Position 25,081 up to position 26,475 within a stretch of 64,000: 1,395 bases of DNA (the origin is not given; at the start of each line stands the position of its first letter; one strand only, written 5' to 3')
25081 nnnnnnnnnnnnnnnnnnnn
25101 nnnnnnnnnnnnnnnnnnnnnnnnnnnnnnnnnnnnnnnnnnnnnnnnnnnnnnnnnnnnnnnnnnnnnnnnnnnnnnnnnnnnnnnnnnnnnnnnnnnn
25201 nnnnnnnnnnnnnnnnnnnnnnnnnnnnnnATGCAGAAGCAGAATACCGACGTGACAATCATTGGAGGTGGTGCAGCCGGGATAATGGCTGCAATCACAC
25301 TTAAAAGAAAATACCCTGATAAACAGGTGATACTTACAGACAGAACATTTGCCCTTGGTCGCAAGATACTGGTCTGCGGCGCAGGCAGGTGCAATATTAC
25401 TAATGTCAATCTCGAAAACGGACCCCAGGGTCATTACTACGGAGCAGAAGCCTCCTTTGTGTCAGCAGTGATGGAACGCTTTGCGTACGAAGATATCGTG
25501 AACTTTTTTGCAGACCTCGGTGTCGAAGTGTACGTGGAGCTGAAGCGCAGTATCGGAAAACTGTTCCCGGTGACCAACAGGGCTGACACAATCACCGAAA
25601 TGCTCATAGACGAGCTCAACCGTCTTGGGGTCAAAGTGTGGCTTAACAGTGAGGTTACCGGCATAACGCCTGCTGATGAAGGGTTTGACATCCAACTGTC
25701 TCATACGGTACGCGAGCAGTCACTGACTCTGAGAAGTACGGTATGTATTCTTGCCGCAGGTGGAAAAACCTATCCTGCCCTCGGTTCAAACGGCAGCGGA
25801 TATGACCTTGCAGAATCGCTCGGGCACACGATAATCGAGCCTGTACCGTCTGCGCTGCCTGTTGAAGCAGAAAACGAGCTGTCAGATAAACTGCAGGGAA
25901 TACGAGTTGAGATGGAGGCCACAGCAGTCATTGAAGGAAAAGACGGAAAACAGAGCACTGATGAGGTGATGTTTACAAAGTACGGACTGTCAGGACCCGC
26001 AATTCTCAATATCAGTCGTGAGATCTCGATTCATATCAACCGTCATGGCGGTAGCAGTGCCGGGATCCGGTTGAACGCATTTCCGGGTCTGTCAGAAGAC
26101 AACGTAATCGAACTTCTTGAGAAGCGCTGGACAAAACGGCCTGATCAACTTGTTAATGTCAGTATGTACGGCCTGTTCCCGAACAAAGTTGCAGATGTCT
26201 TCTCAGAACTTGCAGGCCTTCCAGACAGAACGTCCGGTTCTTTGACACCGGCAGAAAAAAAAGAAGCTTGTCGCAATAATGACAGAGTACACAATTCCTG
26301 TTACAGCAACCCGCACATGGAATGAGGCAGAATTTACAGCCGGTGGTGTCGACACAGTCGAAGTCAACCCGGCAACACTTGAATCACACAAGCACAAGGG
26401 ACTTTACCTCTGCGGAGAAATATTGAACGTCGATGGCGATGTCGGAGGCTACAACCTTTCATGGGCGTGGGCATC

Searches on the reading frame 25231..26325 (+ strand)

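Call 23: search_protein_families(library=pfam, proteins=[window:25231-26325:+], max_evalue=0.0001)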
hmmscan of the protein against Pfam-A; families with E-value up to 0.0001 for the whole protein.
window:25231-26325:+ (364 aa): 6 families
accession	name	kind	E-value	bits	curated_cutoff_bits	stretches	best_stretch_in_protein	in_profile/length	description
PF03486.20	HI0933_like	-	2.4e-46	158.6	50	1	7-254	2-191/244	HI0933-like protein Rossmann domain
PF22780.1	HI0933_like_1st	-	2.8e-22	79.7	27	1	208-345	6-142/165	HI0933-like protein barrel and H2TH domain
PF07992.20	Pyr_redox_2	-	1.5e-08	34.8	26.1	0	7-44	2-39/291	Pyridine nucleotide-disulphide oxidoreductase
PF01266.30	DAO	-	2.5e-07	31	27.9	0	7-42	1-34/353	FAD dependent oxidoreductase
PF00070.33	Pyr_redox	-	2.1e-05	25.4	22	0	119-151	40-72/82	Pyridine nucleotide-disulphide oxidoreductase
PF12831.13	FAD_oxidored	-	9.3e-05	22.3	27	0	7-66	1-54/416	FAD dependent oxidoreductase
